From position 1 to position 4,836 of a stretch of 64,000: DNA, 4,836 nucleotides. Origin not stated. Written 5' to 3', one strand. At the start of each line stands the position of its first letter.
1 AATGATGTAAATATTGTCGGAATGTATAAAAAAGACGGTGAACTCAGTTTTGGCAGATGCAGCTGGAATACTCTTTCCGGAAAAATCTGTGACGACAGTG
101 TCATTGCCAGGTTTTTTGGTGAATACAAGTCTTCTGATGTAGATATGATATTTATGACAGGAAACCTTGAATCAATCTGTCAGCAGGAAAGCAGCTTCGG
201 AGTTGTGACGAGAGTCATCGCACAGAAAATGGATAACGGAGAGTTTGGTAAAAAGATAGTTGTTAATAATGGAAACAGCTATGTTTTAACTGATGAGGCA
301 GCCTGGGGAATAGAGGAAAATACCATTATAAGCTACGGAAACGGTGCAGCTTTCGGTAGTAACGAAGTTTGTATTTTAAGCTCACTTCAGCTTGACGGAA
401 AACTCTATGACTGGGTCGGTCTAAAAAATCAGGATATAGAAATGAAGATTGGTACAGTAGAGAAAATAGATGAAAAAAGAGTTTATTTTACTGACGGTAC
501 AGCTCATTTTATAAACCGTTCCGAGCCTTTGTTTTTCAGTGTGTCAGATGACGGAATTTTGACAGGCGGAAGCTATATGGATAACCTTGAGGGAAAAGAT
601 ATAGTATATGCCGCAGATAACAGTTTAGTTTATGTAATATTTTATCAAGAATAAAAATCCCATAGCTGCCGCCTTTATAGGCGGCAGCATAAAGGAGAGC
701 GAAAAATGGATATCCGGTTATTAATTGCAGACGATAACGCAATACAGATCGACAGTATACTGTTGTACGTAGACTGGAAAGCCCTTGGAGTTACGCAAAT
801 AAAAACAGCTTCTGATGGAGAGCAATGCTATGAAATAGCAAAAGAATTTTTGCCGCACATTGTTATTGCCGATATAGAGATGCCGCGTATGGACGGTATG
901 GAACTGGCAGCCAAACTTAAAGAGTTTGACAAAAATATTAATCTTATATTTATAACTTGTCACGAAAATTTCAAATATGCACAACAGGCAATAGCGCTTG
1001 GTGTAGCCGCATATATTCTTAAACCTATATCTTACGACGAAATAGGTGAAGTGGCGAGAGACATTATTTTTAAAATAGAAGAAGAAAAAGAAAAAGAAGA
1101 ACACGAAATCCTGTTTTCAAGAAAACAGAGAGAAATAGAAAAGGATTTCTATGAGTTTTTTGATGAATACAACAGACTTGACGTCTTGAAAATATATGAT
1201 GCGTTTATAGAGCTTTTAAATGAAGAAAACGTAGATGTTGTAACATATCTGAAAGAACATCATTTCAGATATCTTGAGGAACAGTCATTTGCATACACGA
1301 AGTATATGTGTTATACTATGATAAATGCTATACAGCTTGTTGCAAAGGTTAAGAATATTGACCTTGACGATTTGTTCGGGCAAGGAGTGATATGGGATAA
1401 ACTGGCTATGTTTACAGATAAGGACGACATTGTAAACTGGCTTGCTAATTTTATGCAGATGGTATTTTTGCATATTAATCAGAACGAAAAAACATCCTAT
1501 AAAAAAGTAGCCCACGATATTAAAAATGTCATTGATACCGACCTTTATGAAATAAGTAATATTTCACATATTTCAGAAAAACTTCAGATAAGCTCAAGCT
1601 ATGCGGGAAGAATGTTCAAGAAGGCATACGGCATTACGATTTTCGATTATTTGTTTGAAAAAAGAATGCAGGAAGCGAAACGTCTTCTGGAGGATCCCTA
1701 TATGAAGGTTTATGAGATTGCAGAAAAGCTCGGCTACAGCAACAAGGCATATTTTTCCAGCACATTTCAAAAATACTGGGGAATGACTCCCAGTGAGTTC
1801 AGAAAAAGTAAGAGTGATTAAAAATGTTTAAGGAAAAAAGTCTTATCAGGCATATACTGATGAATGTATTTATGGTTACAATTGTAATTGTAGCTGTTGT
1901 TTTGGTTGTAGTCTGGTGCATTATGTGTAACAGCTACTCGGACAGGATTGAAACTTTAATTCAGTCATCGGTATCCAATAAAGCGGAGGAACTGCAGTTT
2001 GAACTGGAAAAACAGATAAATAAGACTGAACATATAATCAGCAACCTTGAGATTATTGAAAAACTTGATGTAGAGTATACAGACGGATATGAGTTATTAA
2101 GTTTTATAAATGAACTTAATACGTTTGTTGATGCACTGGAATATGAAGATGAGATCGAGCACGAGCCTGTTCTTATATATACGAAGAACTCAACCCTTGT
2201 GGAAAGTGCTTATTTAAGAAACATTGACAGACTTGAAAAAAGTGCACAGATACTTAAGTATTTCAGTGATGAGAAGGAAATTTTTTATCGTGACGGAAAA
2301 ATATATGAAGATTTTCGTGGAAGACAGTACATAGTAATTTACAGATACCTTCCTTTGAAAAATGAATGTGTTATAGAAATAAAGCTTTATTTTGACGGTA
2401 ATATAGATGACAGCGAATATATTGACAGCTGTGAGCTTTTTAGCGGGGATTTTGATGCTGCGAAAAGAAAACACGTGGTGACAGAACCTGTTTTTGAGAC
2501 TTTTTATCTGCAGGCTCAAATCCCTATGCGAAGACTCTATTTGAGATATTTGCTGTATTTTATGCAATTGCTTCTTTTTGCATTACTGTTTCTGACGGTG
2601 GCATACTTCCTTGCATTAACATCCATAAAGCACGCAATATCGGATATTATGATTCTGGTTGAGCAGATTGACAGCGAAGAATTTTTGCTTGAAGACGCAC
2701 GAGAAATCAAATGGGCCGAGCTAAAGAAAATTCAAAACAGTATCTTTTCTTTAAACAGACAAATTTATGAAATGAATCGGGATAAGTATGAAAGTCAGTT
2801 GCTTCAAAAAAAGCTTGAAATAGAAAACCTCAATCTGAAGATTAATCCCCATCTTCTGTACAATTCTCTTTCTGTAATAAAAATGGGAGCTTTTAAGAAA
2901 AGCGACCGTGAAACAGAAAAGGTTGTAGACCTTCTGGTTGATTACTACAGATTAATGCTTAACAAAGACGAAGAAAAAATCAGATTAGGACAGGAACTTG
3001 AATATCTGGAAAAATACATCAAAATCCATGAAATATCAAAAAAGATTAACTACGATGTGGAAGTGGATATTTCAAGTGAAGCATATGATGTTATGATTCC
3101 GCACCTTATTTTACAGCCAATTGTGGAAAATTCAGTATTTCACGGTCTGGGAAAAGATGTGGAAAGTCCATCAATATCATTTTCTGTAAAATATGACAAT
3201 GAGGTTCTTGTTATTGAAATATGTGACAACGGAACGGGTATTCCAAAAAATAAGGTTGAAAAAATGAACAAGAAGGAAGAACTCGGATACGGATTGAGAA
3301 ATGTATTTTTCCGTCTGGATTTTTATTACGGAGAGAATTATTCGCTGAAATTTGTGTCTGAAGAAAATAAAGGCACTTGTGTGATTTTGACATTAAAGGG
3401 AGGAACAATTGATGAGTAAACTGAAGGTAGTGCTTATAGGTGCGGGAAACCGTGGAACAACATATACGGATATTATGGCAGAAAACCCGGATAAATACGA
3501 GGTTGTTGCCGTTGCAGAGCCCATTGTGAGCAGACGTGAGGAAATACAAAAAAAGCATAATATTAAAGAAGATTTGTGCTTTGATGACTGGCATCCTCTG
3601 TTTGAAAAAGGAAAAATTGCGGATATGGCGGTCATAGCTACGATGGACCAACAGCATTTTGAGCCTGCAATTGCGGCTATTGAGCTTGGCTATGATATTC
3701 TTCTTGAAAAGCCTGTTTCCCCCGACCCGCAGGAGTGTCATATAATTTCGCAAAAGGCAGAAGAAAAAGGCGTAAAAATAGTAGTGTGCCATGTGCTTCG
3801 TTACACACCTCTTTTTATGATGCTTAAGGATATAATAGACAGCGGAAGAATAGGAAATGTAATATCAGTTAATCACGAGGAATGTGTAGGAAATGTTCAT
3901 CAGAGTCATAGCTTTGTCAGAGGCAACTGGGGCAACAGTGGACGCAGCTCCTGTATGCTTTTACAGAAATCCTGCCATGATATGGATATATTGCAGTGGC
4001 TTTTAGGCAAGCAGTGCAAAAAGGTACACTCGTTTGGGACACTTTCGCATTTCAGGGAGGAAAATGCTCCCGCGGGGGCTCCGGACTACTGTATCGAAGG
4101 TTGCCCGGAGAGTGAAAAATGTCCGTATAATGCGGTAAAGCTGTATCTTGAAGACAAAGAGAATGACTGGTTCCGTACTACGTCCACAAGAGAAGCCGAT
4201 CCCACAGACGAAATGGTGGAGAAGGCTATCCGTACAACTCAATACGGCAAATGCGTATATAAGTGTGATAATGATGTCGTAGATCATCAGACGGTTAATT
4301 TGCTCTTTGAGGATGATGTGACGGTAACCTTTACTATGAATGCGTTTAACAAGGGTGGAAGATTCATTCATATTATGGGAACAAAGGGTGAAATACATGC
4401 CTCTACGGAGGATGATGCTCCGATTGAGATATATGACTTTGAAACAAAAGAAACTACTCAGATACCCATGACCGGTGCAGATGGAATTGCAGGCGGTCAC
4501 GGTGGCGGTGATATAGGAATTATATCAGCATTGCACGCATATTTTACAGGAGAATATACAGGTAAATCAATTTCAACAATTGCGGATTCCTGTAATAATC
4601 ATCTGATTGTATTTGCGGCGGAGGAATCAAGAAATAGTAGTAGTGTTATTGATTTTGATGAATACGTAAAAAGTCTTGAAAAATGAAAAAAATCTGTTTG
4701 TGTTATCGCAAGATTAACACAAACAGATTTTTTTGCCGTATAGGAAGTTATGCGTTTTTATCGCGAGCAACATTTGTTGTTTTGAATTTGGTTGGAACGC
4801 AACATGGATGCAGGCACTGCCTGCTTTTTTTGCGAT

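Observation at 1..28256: Regulator-dense, SLH-anchored secreted-protein locus with almost no recognisable catalytic content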

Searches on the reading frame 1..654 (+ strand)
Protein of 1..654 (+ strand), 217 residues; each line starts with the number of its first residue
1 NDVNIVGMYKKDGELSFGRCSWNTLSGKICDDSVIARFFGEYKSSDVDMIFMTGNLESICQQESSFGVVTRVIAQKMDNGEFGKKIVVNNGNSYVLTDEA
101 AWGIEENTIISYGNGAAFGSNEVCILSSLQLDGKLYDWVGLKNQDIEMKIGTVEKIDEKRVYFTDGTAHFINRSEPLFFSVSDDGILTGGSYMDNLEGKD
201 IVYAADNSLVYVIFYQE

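Call 5: search_protein_families(library=pfam, proteins=[window:22-654:+], max_evalue=0.01)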
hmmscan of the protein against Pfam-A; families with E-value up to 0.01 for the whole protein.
window:22-654:+ (210 aa): 0 families

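Call 7: search_protein_families(library=ncbifam, proteins=[window:22-654:+], max_evalue=0.01)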
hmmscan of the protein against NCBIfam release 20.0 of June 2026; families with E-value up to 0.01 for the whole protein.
window:22-654:+ (210 aa): 0 families

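Call 94: search_protein_families(library=pfam, proteins=[window:1-654:+], max_evalue=10)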
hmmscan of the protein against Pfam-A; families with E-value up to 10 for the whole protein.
window:1-654:+ (217 aa): 0 families

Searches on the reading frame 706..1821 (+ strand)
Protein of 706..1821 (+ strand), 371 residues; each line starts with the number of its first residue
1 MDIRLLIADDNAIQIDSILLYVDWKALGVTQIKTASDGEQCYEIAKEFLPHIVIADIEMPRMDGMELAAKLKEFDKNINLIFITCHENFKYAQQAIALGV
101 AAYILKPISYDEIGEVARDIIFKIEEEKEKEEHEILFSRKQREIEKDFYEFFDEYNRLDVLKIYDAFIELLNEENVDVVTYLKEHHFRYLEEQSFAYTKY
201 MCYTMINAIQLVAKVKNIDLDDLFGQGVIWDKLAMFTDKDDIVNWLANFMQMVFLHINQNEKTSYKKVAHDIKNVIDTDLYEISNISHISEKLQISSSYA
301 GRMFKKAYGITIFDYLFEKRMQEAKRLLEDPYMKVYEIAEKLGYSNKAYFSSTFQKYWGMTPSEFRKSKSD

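Call 5: search_protein_families(library=pfam, proteins=[window:706-1821:+], max_evalue=0.01)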
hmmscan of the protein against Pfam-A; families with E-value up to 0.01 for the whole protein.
window:706-1821:+ (371 aa): 3 families
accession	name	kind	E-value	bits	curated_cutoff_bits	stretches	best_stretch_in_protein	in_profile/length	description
PF00072.30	Response_reg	-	7e-22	78.1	30.2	1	6-115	2-108/111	Response regulator receiver domain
PF12833.13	HTH_18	-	1.4e-20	73.8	33.6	1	290-367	2-79/80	Helix-turn-helix domain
PF00165.29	HTH_AraC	-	2.4e-12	47.1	26.6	1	333-367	9-42/42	Bacterial regulatory helix-turn-helix proteins, AraC family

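Call 95: find_encoding_contigs(protein=window:706-1821:+, flank=10000, max_places=3)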
Protein window:706-1821:+ (371 aa): no gene with exactly this product is on record in the collection.

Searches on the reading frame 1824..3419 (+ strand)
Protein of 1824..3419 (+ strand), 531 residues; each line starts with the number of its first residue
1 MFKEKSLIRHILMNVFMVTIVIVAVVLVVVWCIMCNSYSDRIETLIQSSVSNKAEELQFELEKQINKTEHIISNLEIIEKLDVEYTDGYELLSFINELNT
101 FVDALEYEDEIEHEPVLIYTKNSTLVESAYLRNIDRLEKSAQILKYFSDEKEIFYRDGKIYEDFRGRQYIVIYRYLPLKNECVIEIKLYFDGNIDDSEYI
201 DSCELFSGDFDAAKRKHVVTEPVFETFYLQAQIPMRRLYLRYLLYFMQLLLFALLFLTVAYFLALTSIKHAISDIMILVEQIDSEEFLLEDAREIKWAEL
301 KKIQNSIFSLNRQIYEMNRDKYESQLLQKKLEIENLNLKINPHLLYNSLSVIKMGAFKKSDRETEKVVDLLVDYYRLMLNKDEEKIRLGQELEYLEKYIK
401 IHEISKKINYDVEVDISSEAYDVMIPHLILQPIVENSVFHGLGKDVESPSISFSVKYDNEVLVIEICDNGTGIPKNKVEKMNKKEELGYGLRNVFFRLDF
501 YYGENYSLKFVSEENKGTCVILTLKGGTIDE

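Call 5: search_protein_families(library=pfam, proteins=[window:1824-3419:+], max_evalue=0.01)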
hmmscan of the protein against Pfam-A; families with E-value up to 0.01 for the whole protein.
window:1824-3419:+ (531 aa): 2 families
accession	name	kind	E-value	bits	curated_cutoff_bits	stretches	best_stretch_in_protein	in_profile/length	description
PF06580.19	His_kinase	-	5.2e-17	62.3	25.2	1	332-404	2-75/81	Histidine kinase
PF02518.31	HATPase_c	-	1.2e-07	32.6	26.4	1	426-525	6-108/111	Histidine kinase-, DNA gyrase B-, and HSP90-like ATPase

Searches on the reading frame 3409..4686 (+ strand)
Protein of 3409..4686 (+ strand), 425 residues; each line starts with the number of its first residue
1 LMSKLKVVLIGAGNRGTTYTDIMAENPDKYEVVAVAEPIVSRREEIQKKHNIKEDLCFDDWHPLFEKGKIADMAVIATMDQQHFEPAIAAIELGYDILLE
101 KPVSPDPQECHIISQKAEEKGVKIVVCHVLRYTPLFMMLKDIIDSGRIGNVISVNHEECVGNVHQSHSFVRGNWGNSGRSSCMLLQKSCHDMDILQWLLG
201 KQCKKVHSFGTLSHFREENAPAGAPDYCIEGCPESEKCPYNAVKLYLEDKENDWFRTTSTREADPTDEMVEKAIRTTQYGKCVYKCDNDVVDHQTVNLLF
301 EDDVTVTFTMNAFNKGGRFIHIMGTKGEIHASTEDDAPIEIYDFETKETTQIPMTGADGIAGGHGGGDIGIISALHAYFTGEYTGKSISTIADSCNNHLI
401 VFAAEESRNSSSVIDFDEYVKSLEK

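Call 5: search_protein_families(library=pfam, proteins=[window:3409-4686:+], max_evalue=0.01)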
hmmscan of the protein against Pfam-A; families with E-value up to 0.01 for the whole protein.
window:3409-4686:+ (425 aa): 4 families
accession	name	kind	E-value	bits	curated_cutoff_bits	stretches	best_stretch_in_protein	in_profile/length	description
PF01408.29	GFO_IDH_MocA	-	2.1e-19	70.8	24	1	5-126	1-118/120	Oxidoreductase family, NAD-binding Rossmann fold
PF22725.1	GFO_IDH_MocA_C3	-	2.2e-14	53.9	27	2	137-226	2-84/124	GFO/IDH/MocA C-terminal domain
PF02894.22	GFO_IDH_MocA_C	-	6.1e-12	46.2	22.9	1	140-350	1-149/218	Oxidoreductase family, C-terminal alpha/beta domain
PF22685.1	Gal80p_C-like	-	0.0027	18.3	29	0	134-208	1-76/152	Gal80p, C-terminal domain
